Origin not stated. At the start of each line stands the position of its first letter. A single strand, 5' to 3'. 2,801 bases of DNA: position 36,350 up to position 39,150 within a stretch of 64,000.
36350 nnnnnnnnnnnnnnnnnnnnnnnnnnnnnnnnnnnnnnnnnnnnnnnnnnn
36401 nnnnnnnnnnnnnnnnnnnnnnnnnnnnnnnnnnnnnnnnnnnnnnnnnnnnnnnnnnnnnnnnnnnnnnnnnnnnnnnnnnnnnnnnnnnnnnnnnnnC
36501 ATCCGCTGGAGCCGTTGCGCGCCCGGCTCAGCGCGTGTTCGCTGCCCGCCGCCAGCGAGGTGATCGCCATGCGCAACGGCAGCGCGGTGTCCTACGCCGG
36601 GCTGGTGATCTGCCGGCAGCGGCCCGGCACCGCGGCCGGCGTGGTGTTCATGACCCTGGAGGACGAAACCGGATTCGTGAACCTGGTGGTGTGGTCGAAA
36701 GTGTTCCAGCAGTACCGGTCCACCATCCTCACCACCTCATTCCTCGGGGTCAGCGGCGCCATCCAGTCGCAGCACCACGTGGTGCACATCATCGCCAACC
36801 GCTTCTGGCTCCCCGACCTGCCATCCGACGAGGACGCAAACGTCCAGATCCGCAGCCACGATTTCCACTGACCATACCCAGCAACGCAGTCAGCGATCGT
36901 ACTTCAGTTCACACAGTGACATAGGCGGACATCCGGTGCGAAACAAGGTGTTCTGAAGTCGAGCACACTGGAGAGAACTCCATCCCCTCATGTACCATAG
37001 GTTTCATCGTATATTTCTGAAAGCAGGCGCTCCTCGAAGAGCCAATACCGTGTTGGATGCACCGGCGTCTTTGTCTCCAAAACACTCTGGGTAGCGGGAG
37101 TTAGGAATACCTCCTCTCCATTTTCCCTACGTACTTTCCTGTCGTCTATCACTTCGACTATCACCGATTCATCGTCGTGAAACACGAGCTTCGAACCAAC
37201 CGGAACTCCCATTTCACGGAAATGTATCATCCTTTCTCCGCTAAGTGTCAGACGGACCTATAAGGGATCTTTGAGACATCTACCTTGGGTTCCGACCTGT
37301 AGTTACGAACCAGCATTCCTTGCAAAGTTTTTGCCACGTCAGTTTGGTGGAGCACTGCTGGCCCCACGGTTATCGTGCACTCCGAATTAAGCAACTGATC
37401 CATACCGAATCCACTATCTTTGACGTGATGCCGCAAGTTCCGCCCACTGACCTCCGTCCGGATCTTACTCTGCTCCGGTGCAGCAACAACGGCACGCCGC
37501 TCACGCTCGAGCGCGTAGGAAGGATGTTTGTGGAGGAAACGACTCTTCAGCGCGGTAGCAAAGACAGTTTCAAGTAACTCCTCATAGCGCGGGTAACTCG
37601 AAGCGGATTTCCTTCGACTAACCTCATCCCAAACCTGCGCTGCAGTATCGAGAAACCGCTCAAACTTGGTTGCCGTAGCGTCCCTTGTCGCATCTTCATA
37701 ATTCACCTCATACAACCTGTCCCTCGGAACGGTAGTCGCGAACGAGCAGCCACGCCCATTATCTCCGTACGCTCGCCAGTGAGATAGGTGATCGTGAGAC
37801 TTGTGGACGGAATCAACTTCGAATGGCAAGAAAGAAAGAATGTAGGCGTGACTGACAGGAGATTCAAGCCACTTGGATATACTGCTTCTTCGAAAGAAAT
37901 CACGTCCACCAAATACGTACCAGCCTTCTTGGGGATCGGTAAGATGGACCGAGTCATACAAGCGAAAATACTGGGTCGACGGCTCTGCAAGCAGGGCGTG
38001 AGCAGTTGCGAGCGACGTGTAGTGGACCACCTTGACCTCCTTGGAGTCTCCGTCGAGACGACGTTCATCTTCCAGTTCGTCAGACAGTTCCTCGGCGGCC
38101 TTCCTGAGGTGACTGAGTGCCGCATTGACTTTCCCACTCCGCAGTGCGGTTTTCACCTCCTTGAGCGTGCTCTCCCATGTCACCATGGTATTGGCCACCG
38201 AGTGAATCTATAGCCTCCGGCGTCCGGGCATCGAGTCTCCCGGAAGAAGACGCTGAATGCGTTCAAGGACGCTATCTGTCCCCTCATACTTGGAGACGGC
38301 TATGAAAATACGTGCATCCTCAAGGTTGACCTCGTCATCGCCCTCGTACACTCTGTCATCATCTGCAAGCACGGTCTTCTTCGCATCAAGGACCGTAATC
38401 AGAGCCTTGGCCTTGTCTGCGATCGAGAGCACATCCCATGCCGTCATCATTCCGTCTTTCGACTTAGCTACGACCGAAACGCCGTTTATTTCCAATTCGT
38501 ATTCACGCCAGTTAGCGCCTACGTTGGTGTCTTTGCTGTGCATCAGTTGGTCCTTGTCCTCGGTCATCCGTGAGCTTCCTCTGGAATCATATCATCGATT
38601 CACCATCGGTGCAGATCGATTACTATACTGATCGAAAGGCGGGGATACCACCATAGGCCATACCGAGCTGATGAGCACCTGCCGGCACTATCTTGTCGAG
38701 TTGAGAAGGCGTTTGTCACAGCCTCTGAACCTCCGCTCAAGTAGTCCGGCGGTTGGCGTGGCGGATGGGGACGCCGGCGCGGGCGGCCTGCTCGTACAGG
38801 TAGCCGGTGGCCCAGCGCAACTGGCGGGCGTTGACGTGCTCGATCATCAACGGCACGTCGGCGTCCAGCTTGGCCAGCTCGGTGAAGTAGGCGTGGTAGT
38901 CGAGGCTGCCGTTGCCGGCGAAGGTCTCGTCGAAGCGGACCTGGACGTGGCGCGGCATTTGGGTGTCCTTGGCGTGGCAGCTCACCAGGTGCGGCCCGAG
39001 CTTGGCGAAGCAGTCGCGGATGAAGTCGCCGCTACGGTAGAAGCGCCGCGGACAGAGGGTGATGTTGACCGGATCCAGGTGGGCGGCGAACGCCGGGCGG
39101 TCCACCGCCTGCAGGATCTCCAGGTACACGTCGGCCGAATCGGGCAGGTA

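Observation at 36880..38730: Low-GC three-gene island (acidic protein, DUF2971-like, DUF4357-like) next to the SOS mutagenesis cassette: candidate uncharacterised defence/Abi-like module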

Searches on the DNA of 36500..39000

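Call 96: search_rna_families(source=window, start=36500, end=39000, threshold=evalue, max_evalue=1)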
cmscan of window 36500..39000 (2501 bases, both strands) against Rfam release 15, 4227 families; matches with E-value up to 1: 0.
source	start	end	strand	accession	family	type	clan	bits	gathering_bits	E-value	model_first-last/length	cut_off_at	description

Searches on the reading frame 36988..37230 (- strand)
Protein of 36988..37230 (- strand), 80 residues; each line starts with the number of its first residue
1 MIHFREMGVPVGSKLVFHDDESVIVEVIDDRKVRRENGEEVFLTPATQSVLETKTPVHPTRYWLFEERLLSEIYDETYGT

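Call 3: search_protein_families(library=pfam, proteins=[window:36988-37230:-], max_evalue=1)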
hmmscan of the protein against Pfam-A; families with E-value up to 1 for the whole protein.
window:36988-37230:- (80 aa): 0 families

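Call 4: search_protein_families(library=padloc, proteins=[window:36988-37230:-], max_evalue=1)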
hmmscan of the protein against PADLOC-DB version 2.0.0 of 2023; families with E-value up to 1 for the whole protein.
window:36988-37230:- (80 aa): 2 families
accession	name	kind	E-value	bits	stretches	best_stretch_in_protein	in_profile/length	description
PDLC05041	PDC-S57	-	6e-18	63.2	1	2-78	128-207/212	-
PDLC05043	PDC-S57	-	3.7e-14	50.8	1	2-78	142-217/221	-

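Call 7: search_protein_families(library=ncbifam, proteins=[window:36988-37230:-], max_evalue=1)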
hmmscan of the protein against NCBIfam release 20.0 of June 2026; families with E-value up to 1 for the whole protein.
window:36988-37230:- (80 aa): 0 families

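Call 8: search_protein_families(library=phrogs, proteins=[window:36988-37230:-], max_evalue=1)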
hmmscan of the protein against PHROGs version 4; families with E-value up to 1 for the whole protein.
window:36988-37230:- (80 aa): 2 families
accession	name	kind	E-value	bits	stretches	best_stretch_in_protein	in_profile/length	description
phrog_18781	-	unknown function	0.0021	18.4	1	4-32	134-162/222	-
phrog_8602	-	unknown function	0.13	13.3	1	1-33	2-34/67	-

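Call 10: find_homologous_proteins(query=window:36988-37230:-)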
Query window:36988-37230:- (80 aa): 4 proteins with E <= 0.001 among 5 candidates.
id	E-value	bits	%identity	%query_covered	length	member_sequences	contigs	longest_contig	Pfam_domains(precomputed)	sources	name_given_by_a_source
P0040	2.4e-46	173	100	100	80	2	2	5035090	-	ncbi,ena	-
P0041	9.1e-38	145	86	99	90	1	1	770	-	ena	-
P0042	2.4e-36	141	84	99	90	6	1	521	-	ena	-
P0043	1.1e-35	139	89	93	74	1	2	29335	-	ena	-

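Call 55: find_encoding_contigs(protein=P0043, flank=6000, max_places=2)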
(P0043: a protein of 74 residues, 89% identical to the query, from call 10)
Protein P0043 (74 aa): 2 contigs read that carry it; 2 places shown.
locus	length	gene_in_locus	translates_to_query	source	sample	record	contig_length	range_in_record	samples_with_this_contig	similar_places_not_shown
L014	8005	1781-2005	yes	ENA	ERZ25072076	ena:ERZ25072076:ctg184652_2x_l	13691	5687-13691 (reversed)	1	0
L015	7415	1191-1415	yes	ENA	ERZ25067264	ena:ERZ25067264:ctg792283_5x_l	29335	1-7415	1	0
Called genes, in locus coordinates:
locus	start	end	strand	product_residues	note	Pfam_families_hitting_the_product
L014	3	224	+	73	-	?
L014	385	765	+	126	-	-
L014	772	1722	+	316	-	-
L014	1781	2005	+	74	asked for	-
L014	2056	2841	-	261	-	PF14579:HHH_6, PF01336:tRNA_anti-codon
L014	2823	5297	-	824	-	PF02811:PHP, PF07733:DNA_pol3_alpha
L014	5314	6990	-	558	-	PF00817:IMS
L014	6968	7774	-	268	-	-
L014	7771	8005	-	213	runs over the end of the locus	PF01726:LexA_DNA_bind, PF00717:Peptidase_S24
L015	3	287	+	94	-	?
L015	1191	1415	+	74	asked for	-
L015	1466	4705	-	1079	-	PF02811:PHP, PF07733:DNA_pol3_alpha, PF17657:DNA_pol3_finger, PF14579:HHH_6, PF01336:tRNA_anti-codon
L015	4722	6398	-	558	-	PF00817:IMS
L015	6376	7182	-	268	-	-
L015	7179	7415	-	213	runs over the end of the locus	PF01726:LexA_DNA_bind, PF00717:Peptidase_S24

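Call 90: search_protein_families(library=pfam, proteins=[P0041, P0042, window:36988-37230:-], max_evalue=10)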
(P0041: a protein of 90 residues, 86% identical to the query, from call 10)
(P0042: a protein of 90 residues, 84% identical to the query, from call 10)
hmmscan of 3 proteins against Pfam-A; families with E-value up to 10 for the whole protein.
P0041 (90 aa): 0 families

P0042 (90 aa): 0 families

window:36988-37230:- (80 aa): 0 families
